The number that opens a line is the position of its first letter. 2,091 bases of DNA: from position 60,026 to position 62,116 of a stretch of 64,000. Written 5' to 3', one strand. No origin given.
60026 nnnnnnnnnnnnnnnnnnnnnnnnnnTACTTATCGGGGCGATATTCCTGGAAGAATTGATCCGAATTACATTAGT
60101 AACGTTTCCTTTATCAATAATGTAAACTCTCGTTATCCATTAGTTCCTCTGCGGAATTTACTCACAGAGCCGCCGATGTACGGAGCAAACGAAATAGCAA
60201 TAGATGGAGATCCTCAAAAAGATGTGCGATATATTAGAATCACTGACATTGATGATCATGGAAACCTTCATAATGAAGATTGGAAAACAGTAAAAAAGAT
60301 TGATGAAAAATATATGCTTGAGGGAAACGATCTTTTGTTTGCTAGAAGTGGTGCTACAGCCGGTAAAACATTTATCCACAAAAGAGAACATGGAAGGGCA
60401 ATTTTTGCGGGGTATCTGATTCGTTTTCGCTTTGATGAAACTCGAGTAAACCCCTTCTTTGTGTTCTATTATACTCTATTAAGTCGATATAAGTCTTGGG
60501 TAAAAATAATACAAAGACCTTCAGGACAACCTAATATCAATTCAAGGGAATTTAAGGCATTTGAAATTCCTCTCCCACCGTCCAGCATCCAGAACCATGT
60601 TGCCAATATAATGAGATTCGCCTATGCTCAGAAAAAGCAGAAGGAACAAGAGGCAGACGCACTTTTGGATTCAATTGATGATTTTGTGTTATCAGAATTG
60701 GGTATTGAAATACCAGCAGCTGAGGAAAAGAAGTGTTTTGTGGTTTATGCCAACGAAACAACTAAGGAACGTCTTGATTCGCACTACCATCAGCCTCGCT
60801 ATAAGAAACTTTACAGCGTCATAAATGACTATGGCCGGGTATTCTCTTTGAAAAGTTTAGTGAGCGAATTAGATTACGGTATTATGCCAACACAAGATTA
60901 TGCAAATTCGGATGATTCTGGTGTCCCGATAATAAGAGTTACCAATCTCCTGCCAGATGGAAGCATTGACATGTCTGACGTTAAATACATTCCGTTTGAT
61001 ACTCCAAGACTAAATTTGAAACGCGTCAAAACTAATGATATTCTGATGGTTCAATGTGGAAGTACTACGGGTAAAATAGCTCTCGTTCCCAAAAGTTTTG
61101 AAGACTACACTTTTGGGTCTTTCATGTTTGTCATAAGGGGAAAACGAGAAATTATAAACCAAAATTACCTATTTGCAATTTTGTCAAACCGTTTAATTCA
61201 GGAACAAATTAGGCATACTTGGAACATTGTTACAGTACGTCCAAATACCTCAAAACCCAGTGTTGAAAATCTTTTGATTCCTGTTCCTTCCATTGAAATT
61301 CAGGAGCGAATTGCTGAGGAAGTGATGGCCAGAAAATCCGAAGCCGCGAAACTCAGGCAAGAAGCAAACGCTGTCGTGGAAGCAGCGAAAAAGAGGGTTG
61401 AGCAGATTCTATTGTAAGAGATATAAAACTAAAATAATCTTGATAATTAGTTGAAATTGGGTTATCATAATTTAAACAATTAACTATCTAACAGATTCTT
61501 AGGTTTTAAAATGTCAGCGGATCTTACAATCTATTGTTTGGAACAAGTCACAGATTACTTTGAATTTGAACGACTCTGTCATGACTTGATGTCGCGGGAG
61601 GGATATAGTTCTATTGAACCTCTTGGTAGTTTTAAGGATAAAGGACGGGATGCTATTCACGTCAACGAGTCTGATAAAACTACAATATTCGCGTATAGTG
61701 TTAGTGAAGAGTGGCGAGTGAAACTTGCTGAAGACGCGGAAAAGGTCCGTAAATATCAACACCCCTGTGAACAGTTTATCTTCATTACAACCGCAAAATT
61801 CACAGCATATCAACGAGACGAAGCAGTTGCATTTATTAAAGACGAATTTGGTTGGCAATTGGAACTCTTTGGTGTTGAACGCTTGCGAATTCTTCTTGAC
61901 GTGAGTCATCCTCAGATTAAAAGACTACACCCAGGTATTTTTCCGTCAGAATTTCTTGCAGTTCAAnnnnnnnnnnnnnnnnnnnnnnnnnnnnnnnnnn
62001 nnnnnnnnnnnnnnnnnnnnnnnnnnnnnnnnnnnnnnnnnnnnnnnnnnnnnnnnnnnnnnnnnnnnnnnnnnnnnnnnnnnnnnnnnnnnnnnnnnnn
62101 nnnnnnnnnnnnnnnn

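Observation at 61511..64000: Candidate short-pAgo defense operon of the Mrr-TIR-APAZ type (SPARTA-related), truncated by the window edge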

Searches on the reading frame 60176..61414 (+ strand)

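Call 7: search_protein_families(library=ncbifam, proteins=[window:60176-61414:+], max_evalue=0.01)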
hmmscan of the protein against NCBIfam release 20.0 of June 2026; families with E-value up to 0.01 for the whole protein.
window:60176-61414:+ (413 aa): 2 families
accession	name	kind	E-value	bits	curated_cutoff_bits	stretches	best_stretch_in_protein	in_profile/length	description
NF047740.1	antiphage_MADS5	equivalog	9.6e-25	87.3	400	1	39-404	93-459/461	methylation-associated defense system restriction endonuclease subunit S MAD5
NF007278.0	PRK09737.1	equivalog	2.3e-19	69.5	662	2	29-156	259-394/461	type I restriction-modification system specificity subunit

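Call 32: search_protein_families(library=pfam, proteins=[window:60176-61414:+], max_evalue=0.001)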
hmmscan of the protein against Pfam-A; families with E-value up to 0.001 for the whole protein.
window:60176-61414:+ (413 aa): 1 family
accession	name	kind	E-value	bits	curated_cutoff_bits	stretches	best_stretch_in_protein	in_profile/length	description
PF01420.25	Methylase_S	-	8.5e-25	88.3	22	2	37-148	46-151/168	Type I restriction modification DNA specificity domain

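Call 81: search_protein_families(library=padloc, proteins=[window:60176-61414:+], max_evalue=0.00001)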
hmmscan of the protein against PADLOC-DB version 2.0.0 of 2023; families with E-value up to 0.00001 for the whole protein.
window:60176-61414:+ (413 aa): 90 families (the best 25 are shown)
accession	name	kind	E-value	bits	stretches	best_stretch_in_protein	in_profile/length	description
PDLC03107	Specificity_I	-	9.3e-54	181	2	13-161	222-374/392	Type I specificity subunit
PDLC03148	Specificity_I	-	2.2e-45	153.3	2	150-412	192-448/453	Type I specificity subunit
PDLC03100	Specificity_I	-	1.2e-39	134.9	2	213-406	190-382/392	Type I specificity subunit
PDLC03086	Specificity_I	-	2.3e-36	123.7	2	245-388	33-175/458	Type I specificity subunit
PDLC03069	Specificity_I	-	5.9e-36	122.4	2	198-394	169-365/387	Type I specificity subunit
PDLC03073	Specificity_I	-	4.1e-35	119.7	2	246-406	42-203/437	Type I specificity subunit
PDLC03038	MTase_I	-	2e-34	116.6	2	2-144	719-864/896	Type I methyltransferase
PDLC04137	mad5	-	1.5e-32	111.2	1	16-399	31-381/392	mads_5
PDLC03087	Specificity_I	-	3.8e-31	106.4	2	230-385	24-179/418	Type I specificity subunit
PDLC03169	Specificity_I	-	3.4e-30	103.8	2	223-383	224-382/461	Type I specificity subunit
PDLC03179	Specificity_I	-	2.4e-29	100.7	2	240-393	415-565/589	Type I specificity subunit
PDLC03072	Specificity_I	-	2.6e-29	100.6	2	223-402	240-419/448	Type I specificity subunit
PDLC03105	Specificity_I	-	5.6e-29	99.9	2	222-407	240-422/448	Type I specificity subunit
PDLC03624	REase_MTase_IIG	-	6.8e-28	95.1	1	32-411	928-1264/1271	Type IIG restriction enzyme-methyltransferase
PDLC03189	Specificity_I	-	7e-28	95.7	1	14-411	35-408/459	Type I specificity subunit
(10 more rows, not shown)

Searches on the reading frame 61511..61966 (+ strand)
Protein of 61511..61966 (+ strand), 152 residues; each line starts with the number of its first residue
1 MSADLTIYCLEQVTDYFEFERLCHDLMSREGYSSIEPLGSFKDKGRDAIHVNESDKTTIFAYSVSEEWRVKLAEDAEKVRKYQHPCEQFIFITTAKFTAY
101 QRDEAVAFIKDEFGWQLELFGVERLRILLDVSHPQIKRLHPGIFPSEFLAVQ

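Call 29: search_solved_structures(query=A3, max_evalue=10, show_alignments=5)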
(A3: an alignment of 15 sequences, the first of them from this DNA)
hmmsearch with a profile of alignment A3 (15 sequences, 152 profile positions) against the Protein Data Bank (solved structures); distinct sequences matched with E-value up to 10: 0.

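Call 50: predict_structure(alignment_id=A3)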
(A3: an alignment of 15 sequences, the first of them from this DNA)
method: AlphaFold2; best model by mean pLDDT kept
length: 152 residues; sequences in the alignment: 15
mean_pLDDT: 83.9   pTM: 0.79
mean pLDDT of the five models: 83.9, 83.4, 79.8, 73.2, 72.2
residues with pLDDT >= 90: 71; 70-90: 54; 50-70: 25; < 50: 2
segments of 3 or more residues with pLDDT < 50: none
pLDDT, mean of each block of 10 residues (from residue 1): 81 89 87 67 56 69 87 91 87 92 96 94 91 90 86 62
secondary structure, 60 per line:
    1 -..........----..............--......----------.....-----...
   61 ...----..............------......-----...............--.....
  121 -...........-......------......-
elements in order: H2-11 H16-29 E32-37 E48-52 E58-63 H68-81 E88-93 H99-113 E116-120 H122-132 H134-139 H146-151
